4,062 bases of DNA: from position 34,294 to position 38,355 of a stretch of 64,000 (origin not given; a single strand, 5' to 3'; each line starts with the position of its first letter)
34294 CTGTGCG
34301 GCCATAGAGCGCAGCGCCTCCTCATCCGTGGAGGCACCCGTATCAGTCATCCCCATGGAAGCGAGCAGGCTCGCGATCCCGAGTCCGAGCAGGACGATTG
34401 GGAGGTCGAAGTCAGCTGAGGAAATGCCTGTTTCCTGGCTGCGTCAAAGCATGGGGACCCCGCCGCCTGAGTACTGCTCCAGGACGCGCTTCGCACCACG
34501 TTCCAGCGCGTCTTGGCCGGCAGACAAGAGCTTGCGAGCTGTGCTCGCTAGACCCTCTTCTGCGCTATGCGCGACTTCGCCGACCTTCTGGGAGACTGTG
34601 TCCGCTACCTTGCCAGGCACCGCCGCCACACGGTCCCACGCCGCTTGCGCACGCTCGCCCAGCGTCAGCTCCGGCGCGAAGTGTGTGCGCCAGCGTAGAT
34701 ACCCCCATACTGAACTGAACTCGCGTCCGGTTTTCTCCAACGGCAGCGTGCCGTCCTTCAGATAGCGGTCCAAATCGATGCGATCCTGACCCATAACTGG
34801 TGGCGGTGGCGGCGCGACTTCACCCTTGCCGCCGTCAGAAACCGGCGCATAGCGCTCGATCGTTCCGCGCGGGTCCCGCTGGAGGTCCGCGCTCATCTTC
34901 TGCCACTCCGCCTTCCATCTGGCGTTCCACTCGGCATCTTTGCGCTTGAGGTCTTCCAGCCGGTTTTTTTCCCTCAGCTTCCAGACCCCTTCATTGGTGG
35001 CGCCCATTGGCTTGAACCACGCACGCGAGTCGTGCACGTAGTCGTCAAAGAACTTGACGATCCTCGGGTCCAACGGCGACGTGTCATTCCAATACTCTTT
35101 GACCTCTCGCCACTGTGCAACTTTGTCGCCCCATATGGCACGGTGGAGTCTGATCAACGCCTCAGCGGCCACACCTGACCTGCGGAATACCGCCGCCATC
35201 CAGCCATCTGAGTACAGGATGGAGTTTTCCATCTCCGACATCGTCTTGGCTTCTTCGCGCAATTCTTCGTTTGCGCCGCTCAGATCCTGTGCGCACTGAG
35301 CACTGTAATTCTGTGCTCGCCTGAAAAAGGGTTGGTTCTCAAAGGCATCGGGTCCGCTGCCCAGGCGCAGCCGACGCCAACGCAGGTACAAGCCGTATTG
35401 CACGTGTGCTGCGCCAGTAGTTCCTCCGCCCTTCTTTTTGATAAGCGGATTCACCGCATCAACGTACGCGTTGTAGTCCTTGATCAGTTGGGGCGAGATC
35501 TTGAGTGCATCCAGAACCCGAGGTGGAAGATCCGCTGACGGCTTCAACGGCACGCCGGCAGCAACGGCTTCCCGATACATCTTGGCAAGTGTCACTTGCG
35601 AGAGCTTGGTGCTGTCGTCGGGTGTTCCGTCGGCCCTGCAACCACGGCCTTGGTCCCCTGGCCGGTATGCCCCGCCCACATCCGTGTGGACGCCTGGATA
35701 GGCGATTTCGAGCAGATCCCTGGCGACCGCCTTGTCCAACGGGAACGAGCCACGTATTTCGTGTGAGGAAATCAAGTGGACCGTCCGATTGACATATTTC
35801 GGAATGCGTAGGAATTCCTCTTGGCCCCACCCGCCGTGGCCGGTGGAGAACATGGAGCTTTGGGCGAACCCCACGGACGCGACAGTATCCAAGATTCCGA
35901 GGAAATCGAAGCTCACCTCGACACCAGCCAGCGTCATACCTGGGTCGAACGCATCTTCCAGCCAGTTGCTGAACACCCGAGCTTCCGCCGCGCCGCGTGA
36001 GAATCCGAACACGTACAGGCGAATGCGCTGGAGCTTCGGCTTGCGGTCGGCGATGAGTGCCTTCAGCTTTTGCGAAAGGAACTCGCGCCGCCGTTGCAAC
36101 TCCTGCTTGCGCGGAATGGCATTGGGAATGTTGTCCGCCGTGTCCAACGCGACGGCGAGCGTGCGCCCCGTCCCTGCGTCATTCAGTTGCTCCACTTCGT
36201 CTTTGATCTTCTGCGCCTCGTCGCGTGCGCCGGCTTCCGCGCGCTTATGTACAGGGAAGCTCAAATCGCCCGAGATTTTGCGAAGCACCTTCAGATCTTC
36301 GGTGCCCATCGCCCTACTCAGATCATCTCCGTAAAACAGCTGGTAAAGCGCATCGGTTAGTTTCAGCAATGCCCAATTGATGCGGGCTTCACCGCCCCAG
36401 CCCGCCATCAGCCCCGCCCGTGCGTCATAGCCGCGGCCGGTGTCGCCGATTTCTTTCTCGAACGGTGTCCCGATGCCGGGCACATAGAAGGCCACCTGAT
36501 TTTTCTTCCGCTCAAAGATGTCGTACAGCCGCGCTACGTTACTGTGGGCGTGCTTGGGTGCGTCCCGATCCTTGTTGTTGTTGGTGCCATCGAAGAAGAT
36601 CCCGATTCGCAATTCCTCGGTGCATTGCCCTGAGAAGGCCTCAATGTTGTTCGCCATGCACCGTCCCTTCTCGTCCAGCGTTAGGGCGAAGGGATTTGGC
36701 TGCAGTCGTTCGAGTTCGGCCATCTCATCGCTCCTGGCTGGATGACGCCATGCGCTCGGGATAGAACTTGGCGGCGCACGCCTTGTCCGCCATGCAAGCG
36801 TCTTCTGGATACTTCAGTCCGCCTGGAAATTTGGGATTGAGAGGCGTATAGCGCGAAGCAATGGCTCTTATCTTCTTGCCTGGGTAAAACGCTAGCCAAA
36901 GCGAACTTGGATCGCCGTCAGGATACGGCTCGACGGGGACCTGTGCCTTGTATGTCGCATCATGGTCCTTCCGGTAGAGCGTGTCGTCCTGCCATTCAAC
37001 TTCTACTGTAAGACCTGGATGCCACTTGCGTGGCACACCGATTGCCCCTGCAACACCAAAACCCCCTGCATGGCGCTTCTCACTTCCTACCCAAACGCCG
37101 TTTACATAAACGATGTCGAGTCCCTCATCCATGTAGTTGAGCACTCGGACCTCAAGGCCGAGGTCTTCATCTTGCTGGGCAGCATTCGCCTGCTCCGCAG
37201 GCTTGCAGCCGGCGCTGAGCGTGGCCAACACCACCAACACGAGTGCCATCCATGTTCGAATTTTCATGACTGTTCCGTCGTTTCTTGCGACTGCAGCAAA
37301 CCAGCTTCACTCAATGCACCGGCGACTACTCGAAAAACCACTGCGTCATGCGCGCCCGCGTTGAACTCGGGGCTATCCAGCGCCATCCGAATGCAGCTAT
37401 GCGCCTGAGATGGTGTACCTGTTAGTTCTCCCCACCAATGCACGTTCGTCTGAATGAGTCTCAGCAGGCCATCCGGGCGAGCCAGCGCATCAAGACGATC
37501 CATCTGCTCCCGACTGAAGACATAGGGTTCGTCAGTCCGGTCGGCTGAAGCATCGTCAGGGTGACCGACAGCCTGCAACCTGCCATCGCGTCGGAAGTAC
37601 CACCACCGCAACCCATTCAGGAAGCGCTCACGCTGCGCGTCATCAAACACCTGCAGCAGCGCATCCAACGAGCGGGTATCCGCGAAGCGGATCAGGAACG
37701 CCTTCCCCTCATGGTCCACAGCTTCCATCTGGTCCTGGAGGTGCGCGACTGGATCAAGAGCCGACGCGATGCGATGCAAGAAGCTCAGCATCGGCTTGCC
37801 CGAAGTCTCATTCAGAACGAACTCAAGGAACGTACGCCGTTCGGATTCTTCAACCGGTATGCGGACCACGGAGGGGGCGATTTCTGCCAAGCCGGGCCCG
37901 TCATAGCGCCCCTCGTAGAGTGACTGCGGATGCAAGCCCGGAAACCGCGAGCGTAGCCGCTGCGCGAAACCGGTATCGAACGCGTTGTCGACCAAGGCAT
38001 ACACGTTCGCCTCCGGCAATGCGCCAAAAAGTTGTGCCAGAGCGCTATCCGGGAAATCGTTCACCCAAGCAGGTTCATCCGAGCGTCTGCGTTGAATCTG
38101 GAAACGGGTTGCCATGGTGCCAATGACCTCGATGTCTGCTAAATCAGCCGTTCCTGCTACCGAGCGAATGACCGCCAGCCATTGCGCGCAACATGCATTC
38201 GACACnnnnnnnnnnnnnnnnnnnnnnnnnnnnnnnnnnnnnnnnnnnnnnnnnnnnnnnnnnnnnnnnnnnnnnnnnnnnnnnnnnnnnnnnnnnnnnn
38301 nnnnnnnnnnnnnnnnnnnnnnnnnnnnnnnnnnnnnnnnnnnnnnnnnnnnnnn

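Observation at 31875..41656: Orphan T6SS cargo-effector island: vgrG - DUF4123 adaptor - DUF3304 lipoprotein - Tle1 phospholipase plus five downstream small genes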

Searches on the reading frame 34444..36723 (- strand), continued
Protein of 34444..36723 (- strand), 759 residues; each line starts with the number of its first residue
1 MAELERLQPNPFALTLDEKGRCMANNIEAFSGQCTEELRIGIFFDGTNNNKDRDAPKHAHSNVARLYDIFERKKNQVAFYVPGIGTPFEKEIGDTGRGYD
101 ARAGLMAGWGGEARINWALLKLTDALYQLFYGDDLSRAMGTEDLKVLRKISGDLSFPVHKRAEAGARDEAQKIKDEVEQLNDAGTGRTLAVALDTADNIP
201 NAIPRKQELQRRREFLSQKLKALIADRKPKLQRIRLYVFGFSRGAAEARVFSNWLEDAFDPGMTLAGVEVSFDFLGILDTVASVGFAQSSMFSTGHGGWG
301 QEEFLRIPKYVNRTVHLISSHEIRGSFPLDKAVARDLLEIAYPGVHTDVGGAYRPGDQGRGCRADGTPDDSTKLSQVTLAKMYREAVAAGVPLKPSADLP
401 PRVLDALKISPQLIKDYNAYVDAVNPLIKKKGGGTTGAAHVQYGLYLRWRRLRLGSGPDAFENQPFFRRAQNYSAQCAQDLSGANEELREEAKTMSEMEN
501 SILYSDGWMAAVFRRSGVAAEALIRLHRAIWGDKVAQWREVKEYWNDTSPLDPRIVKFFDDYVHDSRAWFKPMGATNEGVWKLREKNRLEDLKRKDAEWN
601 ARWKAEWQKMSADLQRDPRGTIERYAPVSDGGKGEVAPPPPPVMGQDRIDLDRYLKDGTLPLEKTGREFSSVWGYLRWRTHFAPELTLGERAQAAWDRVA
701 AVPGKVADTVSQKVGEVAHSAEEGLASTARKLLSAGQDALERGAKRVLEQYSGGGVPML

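Call 51: search_protein_families(library=pfam, proteins=[L003:14915-16111:-, L003:16158-16799:-, L003:17410-18117:-, L003:18360-19397:+, L003:14623-14877:+], max_evalue=0.01)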
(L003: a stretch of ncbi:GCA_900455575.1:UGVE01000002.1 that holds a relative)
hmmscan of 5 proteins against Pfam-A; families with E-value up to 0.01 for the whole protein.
L003:14915-16111:- (398 aa): 1 family
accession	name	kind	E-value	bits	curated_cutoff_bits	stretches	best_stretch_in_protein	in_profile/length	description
PF00589.27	Phage_integrase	-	7e-18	65.4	27.1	1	202-380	18-169/172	Phage integrase family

L003:16158-16799:- (213 aa): 1 family
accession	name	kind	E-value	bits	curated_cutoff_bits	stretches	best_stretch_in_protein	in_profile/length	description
PF21845.1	DUF6904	-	1.4e-46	159.7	27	1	2-213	1-238/238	Domain of unknown function (DUF6904)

L003:17410-18117:- (235 aa): 2 families
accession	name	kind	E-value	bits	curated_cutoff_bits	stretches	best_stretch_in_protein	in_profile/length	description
PF10988.14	DUF2807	-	1.8e-29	103.2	24.2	1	28-219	4-181/181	Putative auto-transporter adhesin, head GIN domain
PF13349.12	DUF4097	-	0.00017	21.5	22.9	1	76-205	80-197/247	Toastrack DUF4097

L003:18360-19397:+ (345 aa): 1 family
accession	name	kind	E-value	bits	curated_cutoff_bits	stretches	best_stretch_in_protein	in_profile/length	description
PF11740.13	KfrA_N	-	9.8e-18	65.4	26.1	1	35-146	7-112/113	Plasmid replication region DNA-binding N-term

L003:14623-14877:+ (84 aa): 0 families

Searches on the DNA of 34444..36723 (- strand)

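Call 39: search_dna_similar(query=L003:1-1822:+, collection=plasmids, mode=near, max_rows=8)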
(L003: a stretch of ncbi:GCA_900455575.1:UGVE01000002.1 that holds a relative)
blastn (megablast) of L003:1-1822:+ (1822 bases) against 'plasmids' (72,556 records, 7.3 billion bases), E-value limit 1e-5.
Records with a match: 19; places in all: 19; records where one place covers at least 80% of the query: 2.
Best place of each record, by identity: 80-90% 17; 60-80% 2.
By first word of the organism name: Ralstonia 17; Caballeronia 2.
By predicted mobility (MOB-suite, as given by PLSDB): non-mobilizable 16; mobilizable 3.
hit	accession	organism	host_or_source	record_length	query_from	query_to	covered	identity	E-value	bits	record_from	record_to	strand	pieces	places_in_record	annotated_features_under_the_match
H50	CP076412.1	Ralstonia wenshanensis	soil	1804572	7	1822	100%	84.3%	0e+0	1753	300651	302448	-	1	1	winged helix-turn-helix domain-containing protein | speG: spermidine N1-acetyltransferase | PepSY domain-containing protein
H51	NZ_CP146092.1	Ralstonia sp. RRA.1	-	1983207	1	1822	100%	82.1%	0e+0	1535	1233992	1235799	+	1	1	none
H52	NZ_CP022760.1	Ralstonia solanacearum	Solanum tuberosum,single cell,Potato ...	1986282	1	666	37%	81.7%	1e-154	555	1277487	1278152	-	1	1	none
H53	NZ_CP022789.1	Ralstonia solanacearum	Solanum tuberosum,single cell,Potato ...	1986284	1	666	37%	81.7%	1e-154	555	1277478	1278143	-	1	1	none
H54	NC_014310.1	Ralstonia solanacearum PSI07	-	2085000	1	666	37%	81.4%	2e-151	544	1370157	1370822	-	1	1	none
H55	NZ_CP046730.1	Ralstonia syzygii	tobacco,cell culture,leaf veins ...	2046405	1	666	37%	81.3%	1e-149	538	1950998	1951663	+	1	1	none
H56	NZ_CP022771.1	Ralstonia solanacearum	Solanum tuberosum,single cell,Potato ...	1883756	1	666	37%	81.2%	5e-148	532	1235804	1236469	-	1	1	none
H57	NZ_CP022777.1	Ralstonia solanacearum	Solanum tuberosum,single cell,Potato ...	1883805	1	666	37%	81.2%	5e-148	532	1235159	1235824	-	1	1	none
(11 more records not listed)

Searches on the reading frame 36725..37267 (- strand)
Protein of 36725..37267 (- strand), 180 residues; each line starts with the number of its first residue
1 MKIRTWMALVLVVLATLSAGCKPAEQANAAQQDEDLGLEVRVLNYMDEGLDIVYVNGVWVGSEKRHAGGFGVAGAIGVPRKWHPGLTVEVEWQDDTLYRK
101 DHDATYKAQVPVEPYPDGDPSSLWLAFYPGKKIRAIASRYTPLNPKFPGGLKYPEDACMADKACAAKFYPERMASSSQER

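Call 3: search_protein_families(library=pfam, proteins=[window:36725-37267:-], max_evalue=0.01)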
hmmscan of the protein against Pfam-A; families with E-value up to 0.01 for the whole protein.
window:36725-37267:- (180 aa): 1 family
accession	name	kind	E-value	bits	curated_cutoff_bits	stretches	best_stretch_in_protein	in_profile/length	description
PF11745.13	DUF3304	-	2.1e-16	60.6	22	1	43-134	1-96/97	Protein of unknown function (DUF3304)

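Call 16: search_protein_families(library=ncbifam, proteins=[window:36725-37267:-], max_evalue=0.01)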
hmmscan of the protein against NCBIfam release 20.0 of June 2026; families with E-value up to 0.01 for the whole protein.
window:36725-37267:- (180 aa): 1 family
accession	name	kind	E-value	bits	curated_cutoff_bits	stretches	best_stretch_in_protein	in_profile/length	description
NF053804.1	Tli1a_fam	hypoth_equivalog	3.8e-14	53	110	1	29-149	6-142/155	Tli1a family immunity protein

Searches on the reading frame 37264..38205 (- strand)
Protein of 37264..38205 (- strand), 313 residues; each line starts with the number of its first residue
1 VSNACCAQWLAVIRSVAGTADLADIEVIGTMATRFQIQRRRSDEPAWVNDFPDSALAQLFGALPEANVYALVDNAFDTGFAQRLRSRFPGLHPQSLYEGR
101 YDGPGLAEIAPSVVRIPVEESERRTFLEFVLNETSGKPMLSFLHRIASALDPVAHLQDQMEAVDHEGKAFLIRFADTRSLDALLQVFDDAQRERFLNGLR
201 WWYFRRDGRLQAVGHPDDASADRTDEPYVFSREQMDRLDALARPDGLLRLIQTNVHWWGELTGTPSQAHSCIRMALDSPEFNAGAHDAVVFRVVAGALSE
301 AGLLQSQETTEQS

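Call 3: search_protein_families(library=pfam, proteins=[window:37264-38205:-], max_evalue=0.01)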
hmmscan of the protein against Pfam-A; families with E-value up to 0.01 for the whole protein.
window:37264-38205:- (313 aa): 1 family
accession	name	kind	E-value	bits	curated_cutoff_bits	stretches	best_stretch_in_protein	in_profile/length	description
PF13503.11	DUF4123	-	9.4e-14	52.1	25.8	1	68-193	1-118/119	Domain of unknown function (DUF4123)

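Call 16: search_protein_families(library=ncbifam, proteins=[window:37264-38205:-], max_evalue=0.01)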
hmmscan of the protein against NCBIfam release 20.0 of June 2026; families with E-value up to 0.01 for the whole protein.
window:37264-38205:- (313 aa): 1 family
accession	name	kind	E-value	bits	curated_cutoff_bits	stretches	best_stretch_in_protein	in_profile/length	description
NF053803.1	Tla1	equivalog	3.9e-16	59.4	200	1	67-243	16-194/245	toxin Tle1 chaperone Tla1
